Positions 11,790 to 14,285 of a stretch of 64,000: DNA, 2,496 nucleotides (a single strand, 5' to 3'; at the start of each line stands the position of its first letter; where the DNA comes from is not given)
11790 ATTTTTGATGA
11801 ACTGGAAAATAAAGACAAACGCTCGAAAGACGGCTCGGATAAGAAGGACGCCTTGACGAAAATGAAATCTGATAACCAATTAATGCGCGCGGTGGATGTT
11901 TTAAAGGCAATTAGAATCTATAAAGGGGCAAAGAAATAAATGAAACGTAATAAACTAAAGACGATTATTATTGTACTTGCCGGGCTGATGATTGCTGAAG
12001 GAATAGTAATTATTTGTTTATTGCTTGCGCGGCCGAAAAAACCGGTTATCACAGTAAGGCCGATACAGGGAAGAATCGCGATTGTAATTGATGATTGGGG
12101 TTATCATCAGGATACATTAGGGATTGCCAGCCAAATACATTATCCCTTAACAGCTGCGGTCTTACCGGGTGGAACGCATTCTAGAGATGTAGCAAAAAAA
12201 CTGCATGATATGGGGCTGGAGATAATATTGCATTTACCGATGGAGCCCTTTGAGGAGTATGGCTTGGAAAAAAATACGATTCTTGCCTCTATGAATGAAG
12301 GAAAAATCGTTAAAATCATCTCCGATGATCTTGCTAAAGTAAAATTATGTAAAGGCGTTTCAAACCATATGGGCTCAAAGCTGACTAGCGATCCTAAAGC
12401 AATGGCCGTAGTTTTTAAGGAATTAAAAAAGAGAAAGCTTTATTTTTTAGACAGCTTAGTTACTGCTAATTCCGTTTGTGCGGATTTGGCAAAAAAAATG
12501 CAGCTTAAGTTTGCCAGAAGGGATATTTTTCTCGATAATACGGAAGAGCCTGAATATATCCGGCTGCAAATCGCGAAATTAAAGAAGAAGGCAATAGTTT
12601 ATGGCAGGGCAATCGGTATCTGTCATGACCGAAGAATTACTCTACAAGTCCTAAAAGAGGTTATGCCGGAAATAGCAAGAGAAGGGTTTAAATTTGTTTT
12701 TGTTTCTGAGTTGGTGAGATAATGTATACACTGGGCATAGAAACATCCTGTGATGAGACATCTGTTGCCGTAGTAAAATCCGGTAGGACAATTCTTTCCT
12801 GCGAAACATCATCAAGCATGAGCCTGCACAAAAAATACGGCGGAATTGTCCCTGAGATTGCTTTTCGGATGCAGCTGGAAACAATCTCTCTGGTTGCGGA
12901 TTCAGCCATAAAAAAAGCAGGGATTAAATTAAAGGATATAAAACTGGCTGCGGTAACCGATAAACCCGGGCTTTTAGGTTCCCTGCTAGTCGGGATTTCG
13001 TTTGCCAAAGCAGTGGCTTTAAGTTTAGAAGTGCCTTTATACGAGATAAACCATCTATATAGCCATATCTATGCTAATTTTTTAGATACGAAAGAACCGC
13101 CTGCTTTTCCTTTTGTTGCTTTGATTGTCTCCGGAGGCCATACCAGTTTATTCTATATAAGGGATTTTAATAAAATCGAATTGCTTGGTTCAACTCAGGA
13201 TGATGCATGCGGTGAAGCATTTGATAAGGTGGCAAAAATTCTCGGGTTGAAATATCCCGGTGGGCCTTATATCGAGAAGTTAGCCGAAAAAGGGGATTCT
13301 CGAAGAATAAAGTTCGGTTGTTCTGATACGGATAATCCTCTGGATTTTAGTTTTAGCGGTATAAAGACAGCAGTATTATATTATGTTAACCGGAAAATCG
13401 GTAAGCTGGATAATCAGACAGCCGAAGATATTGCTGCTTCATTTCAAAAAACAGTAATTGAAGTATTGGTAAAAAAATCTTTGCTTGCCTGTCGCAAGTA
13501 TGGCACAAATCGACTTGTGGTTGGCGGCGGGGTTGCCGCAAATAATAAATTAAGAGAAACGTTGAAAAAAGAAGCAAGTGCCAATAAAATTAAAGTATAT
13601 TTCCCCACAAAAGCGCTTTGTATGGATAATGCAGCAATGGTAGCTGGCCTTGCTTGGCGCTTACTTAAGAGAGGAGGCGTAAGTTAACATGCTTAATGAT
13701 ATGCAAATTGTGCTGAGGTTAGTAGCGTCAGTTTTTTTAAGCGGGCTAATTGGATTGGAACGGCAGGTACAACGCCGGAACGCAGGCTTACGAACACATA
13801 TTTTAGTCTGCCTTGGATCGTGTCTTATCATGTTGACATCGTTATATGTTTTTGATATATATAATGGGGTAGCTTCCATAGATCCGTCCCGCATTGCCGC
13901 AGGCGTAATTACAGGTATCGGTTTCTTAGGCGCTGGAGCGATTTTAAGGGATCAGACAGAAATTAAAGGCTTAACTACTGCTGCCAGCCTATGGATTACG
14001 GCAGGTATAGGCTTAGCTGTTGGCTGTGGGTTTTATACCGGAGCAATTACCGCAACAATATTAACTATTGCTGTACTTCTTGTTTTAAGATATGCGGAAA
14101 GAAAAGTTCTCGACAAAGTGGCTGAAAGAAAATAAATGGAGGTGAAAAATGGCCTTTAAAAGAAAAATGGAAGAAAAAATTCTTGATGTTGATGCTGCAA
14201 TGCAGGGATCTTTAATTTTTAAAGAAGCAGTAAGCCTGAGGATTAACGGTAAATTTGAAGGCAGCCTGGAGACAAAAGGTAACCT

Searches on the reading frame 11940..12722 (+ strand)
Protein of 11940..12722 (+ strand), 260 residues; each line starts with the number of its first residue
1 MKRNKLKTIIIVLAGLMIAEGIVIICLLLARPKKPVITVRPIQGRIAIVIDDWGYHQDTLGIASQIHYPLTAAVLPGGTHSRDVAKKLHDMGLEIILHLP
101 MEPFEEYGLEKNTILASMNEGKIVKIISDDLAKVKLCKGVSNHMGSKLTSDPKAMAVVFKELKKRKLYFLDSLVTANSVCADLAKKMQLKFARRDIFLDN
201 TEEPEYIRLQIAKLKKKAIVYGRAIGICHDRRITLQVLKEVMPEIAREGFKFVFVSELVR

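Call 3: search_protein_families(library=pfam, proteins=[window:11940-12722:+], max_evalue=0.1)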
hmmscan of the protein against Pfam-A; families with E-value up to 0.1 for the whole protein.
window:11940-12722:+ (260 aa): 2 families
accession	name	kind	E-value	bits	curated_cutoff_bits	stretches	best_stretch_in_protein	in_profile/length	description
PF04748.18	Polysacc_deac_2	-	1.3e-66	224.1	27.5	1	48-259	1-212/212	Divergent polysaccharide deacetylase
PF20082.4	DUF6476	-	0.039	14.3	24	0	6-35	9-38/91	Family of unknown function (DUF6476)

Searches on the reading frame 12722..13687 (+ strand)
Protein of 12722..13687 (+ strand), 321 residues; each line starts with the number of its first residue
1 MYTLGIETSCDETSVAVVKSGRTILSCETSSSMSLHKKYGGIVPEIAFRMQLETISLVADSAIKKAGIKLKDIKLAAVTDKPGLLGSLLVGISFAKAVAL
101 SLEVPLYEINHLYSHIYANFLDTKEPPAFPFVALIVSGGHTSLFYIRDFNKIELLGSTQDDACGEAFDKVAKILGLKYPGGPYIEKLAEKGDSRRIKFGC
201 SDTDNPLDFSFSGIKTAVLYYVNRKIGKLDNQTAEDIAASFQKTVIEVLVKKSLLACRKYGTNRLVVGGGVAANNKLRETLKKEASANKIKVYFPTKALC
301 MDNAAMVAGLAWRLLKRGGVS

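Call 3: search_protein_families(library=pfam, proteins=[window:12722-13687:+], max_evalue=0.1)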
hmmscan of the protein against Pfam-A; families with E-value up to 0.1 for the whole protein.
window:12722-13687:+ (321 aa): 5 families
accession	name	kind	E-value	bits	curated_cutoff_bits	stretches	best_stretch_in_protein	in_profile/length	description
PF00814.31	TsaD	-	7e-87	291.9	24.8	1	23-308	1-263/264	tRNA N6-adenosine threonylcarbamoyltransferase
PF22521.2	HypF_C_2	-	7.1e-11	42.8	27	1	163-303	96-235/241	Carbamoyltransferase, Kae1-like Domain, second subdomain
PF02543.21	Carbam_trans_N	-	1.5e-07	31.6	24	1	217-289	256-328/346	Carbamoyltransferase N-terminus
PF03702.20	AnmK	-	0.037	13.6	24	1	219-308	245-331/367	Anhydro-N-acetylmuramic acid kinase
PF01869.26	BcrAD_BadFG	-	0.09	12.7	31.5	0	231-292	192-251/271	BadF/BadG/BcrA/BcrD ATPase family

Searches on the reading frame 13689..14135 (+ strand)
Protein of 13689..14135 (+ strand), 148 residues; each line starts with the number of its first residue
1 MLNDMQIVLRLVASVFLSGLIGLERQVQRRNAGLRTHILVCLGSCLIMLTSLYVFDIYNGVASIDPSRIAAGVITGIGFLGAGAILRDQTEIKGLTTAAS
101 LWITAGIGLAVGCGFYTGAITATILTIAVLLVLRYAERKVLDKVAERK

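Call 3: search_protein_families(library=pfam, proteins=[window:13689-14135:+], max_evalue=0.1)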
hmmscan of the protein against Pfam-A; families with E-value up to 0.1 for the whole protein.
window:13689-14135:+ (148 aa): 1 family
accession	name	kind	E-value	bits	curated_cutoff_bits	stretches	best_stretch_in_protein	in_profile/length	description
PF02308.21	MgtC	-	3.9e-42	143.8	31.4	1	11-138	1-120/121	MgtC family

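Call 4: search_protein_families(library=ncbifam, proteins=[window:13689-14135:+], max_evalue=0.1)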
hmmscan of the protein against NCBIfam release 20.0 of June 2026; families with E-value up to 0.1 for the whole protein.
window:13689-14135:+ (148 aa): 2 families
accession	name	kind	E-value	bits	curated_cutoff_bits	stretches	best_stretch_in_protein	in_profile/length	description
NF007431.0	PRK09977.1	equivalog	2.7e-42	144.8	214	1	5-143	3-143/215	MgtC/SapB family protein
NF011912.0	PRK15385.1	equivalog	1.2e-29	103.3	255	1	7-140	10-136/231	MgtC family protein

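Call 61: search_protein_families(library=padloc, proteins=[window:13689-14135:+], max_evalue=0.01)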
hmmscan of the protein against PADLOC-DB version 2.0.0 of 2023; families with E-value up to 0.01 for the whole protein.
window:13689-14135:+ (148 aa): 0 families
